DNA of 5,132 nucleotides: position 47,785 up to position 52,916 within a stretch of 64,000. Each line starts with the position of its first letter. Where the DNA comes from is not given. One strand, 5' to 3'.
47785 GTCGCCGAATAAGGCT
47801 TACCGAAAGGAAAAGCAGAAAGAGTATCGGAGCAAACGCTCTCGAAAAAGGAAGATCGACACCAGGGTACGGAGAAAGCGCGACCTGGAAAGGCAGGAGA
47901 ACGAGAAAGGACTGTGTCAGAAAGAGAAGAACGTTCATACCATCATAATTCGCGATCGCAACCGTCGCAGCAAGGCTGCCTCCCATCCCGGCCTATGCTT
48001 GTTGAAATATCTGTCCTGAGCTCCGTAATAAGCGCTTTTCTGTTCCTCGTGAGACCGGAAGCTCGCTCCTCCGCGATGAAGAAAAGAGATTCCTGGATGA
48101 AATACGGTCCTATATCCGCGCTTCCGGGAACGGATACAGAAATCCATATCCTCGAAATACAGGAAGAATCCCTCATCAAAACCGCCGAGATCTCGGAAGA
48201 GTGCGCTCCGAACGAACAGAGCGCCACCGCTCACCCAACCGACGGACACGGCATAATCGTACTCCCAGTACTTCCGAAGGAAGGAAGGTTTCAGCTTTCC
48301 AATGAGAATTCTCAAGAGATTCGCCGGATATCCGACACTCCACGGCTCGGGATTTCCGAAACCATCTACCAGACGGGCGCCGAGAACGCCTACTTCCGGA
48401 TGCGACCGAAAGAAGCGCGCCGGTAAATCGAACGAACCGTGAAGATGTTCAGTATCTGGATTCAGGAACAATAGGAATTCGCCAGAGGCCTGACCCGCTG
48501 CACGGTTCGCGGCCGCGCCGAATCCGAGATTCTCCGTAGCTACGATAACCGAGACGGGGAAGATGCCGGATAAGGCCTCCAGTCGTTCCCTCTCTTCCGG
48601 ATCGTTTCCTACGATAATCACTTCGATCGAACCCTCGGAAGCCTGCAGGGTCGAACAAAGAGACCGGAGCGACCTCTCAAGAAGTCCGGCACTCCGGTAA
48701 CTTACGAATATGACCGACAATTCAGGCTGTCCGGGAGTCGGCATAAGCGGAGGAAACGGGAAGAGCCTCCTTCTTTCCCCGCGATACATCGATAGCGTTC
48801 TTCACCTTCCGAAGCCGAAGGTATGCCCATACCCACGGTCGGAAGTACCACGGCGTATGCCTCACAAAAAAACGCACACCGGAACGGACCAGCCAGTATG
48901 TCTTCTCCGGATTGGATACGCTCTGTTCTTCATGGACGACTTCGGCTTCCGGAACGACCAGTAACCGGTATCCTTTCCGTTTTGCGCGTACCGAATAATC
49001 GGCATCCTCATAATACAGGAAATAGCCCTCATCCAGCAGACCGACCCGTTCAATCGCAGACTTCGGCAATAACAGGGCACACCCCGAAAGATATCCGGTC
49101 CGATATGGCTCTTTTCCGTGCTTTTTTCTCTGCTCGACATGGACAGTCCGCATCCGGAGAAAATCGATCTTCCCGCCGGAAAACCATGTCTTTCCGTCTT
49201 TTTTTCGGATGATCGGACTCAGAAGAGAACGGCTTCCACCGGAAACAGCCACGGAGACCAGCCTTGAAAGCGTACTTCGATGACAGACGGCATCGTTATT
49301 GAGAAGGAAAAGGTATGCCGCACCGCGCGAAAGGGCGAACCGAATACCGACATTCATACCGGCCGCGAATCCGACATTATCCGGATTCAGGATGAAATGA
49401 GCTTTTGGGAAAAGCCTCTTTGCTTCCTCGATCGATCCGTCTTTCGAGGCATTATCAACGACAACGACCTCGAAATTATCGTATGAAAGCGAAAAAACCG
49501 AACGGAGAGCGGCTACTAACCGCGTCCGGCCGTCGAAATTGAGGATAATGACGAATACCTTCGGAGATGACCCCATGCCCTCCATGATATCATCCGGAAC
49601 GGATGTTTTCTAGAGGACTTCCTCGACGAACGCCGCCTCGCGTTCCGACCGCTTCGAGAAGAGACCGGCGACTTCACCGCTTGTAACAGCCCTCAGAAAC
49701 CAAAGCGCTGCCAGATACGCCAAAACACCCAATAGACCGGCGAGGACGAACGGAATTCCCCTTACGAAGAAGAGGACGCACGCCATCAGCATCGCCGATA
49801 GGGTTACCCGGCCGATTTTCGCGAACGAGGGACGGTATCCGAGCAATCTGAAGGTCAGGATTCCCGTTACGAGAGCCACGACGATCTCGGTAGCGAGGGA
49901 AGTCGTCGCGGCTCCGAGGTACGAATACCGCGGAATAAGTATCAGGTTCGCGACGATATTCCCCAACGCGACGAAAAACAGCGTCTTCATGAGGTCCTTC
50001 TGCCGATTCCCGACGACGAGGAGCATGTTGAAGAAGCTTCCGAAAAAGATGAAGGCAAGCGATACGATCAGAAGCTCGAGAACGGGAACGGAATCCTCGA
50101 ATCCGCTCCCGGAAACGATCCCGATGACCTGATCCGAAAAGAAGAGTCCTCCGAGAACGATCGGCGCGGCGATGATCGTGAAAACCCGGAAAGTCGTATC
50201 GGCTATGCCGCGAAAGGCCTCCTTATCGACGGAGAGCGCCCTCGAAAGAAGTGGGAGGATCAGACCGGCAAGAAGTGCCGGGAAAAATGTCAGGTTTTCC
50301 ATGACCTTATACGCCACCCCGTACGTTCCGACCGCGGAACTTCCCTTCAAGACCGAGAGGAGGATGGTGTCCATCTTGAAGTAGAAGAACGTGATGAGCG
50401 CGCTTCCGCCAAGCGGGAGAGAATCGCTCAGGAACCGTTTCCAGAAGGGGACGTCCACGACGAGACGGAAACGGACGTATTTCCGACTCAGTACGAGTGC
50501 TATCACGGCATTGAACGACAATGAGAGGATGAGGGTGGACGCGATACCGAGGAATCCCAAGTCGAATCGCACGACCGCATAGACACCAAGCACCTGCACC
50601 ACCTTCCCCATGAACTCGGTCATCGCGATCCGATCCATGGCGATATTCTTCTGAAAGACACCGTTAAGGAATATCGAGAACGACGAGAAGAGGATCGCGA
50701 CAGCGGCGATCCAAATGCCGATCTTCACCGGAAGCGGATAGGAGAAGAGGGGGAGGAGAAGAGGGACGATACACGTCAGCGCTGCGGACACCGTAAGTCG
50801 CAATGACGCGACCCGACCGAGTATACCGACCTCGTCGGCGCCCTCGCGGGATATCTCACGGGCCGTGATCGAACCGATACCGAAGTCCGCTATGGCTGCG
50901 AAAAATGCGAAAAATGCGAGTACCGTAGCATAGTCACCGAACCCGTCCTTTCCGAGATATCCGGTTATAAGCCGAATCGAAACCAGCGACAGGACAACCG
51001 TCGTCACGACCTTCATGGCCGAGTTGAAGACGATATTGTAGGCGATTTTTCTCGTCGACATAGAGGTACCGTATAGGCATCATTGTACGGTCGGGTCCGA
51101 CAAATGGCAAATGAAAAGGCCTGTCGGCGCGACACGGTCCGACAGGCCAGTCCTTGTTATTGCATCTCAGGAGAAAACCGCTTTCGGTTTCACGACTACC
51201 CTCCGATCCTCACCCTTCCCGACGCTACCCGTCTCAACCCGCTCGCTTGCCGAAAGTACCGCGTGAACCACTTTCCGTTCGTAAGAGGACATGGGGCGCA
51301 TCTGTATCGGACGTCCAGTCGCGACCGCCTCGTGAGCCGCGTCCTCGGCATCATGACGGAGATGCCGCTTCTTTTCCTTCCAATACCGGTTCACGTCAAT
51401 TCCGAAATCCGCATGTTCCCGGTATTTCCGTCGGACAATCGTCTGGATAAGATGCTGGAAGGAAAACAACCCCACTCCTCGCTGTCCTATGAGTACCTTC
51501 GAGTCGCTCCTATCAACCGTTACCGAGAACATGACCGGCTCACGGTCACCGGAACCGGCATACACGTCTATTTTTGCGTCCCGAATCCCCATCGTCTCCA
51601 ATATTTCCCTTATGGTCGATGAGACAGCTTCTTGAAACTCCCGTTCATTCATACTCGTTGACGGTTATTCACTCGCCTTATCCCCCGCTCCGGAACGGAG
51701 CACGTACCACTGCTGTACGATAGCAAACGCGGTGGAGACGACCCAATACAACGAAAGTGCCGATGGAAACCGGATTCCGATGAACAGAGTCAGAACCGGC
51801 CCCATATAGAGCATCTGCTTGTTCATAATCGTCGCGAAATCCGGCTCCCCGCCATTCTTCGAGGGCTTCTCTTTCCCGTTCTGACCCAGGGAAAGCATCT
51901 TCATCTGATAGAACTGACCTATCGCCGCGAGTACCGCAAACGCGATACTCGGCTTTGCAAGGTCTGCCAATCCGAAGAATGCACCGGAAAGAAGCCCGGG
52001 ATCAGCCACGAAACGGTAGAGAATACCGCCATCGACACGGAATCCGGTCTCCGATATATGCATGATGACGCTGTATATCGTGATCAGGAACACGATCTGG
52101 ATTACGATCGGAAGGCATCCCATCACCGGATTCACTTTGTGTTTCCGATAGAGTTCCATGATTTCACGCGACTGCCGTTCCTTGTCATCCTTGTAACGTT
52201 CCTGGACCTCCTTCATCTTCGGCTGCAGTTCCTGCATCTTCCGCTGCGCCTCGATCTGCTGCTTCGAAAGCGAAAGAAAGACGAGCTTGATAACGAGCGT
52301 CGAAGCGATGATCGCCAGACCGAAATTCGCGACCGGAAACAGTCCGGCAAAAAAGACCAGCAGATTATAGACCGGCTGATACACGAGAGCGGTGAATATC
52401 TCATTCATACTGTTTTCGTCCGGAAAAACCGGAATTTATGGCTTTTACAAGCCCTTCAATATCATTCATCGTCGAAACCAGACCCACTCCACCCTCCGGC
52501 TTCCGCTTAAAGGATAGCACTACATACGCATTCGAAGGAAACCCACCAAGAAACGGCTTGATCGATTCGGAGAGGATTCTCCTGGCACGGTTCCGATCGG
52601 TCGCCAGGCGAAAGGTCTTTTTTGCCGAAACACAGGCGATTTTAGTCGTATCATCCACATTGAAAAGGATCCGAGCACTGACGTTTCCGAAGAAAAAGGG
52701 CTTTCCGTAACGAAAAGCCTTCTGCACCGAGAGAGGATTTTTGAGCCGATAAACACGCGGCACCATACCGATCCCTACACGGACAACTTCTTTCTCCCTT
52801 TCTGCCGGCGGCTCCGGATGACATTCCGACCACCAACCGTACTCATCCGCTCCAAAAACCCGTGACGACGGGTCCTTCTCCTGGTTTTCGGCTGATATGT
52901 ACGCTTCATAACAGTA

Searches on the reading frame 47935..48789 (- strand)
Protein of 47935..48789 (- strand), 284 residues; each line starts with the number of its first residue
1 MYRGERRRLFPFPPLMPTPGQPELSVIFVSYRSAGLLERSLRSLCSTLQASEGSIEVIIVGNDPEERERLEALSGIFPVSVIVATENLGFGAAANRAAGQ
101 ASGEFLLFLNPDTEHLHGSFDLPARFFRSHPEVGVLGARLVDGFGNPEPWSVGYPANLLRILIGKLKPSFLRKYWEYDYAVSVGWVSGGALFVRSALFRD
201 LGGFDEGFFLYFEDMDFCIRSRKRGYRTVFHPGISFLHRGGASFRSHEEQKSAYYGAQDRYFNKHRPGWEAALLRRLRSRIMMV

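Call 19: search_protein_families(library=pfam, proteins=[window:47935-48789:-], max_evalue=0.00001)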
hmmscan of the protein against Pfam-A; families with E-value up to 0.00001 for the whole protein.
window:47935-48789:- (284 aa): 3 families
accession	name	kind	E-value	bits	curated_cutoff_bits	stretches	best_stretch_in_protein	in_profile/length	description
PF00535.33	Glycos_transf_2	-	6.8e-14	52.6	23.3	1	25-151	1-127/168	Glycosyl transferase family 2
PF13641.12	Glyco_tranf_2_3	-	3.4e-08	34.2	27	1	22-240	1-213/230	Glycosyltransferase like family 2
PF13632.12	Glyco_trans_2_3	-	2.6e-07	31.1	27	1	184-257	71-142/198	Glycosyl transferase family group 2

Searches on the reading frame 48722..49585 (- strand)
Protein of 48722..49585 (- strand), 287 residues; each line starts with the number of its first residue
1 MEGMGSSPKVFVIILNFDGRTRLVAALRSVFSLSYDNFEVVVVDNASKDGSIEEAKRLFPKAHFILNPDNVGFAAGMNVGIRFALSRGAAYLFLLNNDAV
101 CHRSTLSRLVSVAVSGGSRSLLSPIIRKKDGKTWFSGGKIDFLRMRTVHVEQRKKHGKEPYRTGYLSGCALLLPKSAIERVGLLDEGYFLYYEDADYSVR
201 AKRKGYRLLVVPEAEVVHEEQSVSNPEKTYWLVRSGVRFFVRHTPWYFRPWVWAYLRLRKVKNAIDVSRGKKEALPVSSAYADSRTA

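Call 19: search_protein_families(library=pfam, proteins=[window:48722-49585:-], max_evalue=0.00001)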
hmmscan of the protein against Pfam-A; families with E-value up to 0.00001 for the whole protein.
window:48722-49585:- (287 aa): 2 families
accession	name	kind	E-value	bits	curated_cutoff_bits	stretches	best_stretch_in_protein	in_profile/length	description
PF00535.33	Glycos_transf_2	-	3.4e-20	73.1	23.3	1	12-178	2-164/168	Glycosyl transferase family 2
PF13641.12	Glyco_tranf_2_3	-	1.4e-10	42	27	1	8-222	1-215/230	Glycosyltransferase like family 2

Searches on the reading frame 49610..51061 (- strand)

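Call 19: search_protein_families(library=pfam, proteins=[window:49610-51061:-], max_evalue=0.00001)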
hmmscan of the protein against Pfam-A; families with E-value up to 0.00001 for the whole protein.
window:49610-51061:- (483 aa): 2 families
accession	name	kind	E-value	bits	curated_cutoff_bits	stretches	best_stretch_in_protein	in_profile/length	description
PF01943.22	Polysacc_synt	-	7.8e-26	91.5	28.2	1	12-274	7-272/274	Polysaccharide biosynthesis protein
PF13440.11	Polysacc_synt_3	-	2.9e-21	76.4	23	1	36-326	6-293/293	Polysaccharide biosynthesis protein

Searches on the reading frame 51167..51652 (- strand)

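Call 19: search_protein_families(library=pfam, proteins=[window:51167-51652:-], max_evalue=0.00001)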
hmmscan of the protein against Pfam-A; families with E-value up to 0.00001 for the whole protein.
window:51167-51652:- (161 aa): 1 family
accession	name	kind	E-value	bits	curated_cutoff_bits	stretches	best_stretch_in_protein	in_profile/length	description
PF01424.28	R3H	-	3e-15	56.4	26.8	1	99-156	4-60/60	R3H domain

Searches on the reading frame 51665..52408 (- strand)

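Call 19: search_protein_families(library=pfam, proteins=[window:51665-52408:-], max_evalue=0.00001)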
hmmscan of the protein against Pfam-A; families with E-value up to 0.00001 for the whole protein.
window:51665-52408:- (247 aa): 1 family
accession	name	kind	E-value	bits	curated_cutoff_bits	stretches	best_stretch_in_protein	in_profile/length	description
PF02096.25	60KD_IMP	-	3.4e-52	177.1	35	1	29-236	1-161/163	60Kd inner membrane protein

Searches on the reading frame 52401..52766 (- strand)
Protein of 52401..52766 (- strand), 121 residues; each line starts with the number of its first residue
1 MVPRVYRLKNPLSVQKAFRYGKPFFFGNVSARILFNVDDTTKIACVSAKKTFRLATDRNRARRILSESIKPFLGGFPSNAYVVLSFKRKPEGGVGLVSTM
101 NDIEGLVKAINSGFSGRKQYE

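Call 19: search_protein_families(library=pfam, proteins=[window:52401-52766:-], max_evalue=0.00001)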
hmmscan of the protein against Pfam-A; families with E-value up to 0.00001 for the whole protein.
window:52401-52766:- (121 aa): 1 family
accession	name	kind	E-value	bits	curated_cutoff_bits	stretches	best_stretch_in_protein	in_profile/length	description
PF00825.24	Ribonuclease_P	-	8.9e-09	35.8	22.3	1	3-87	2-86/109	Ribonuclease P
